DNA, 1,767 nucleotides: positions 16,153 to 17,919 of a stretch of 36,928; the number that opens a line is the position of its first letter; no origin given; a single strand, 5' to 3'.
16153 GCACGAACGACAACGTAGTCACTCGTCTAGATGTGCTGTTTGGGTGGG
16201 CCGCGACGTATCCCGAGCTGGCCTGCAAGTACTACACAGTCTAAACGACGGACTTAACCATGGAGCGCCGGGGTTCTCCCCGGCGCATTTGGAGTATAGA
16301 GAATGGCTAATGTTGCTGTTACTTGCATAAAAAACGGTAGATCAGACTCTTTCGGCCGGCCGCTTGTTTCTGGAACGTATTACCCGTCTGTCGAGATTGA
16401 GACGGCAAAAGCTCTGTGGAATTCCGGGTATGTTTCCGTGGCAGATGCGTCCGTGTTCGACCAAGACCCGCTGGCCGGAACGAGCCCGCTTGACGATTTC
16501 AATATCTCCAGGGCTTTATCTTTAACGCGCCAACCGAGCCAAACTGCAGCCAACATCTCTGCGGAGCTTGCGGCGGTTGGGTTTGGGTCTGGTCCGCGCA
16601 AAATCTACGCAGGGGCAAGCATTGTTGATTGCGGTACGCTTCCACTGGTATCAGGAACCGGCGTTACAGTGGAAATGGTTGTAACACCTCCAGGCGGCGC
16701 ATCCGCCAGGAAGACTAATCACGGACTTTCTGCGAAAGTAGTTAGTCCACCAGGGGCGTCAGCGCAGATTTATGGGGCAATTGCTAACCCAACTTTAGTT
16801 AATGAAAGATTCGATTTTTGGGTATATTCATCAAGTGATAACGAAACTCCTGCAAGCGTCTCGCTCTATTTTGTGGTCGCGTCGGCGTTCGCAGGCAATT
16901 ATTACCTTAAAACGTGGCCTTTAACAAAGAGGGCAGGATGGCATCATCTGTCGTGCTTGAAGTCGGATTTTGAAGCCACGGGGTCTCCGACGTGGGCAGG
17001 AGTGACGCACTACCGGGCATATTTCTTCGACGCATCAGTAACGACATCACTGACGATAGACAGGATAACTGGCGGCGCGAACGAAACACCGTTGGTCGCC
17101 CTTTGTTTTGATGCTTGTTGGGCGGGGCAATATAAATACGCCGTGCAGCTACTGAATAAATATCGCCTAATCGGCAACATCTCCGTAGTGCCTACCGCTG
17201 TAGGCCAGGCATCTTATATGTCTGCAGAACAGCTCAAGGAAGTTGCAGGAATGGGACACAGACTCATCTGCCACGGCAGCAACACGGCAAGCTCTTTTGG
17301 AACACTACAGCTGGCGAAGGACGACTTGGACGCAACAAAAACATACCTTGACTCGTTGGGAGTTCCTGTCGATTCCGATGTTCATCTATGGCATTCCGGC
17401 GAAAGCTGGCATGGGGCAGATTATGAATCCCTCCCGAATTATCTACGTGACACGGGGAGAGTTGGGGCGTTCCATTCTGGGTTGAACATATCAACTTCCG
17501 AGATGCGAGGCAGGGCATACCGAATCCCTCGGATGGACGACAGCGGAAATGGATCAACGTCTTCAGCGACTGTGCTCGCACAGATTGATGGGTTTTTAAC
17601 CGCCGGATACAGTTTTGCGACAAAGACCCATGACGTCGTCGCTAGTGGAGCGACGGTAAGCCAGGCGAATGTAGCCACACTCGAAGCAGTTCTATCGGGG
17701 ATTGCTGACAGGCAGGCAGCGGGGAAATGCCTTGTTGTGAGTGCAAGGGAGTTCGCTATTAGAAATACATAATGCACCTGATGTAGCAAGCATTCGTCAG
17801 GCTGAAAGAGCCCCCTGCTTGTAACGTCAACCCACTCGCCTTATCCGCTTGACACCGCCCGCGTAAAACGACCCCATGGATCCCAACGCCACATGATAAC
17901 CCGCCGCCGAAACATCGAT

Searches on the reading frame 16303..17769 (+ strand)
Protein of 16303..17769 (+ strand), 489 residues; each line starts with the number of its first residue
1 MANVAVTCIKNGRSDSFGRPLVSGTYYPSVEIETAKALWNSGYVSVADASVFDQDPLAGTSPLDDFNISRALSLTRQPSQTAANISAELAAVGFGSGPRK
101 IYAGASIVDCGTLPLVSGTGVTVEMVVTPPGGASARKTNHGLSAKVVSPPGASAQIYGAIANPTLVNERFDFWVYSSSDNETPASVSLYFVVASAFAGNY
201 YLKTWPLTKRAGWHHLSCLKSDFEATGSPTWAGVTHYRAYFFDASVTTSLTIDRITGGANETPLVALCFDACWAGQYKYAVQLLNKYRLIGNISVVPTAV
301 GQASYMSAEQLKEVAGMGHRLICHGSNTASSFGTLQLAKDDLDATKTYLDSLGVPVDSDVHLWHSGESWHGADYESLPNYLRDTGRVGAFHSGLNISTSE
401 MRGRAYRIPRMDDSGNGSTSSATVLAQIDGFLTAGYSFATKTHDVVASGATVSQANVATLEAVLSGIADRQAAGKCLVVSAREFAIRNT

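Call 66: search_protein_families(library=pfam, proteins=[window:16303-17769:+], max_evalue=0.001)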
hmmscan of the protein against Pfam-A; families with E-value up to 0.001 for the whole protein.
window:16303-17769:+ (489 aa): 1 family
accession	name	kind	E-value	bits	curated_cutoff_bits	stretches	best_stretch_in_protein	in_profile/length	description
PF01522.26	Polysacc_deac_1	-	0.00062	20.2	23.1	0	260-329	4-69/124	Polysaccharide deacetylase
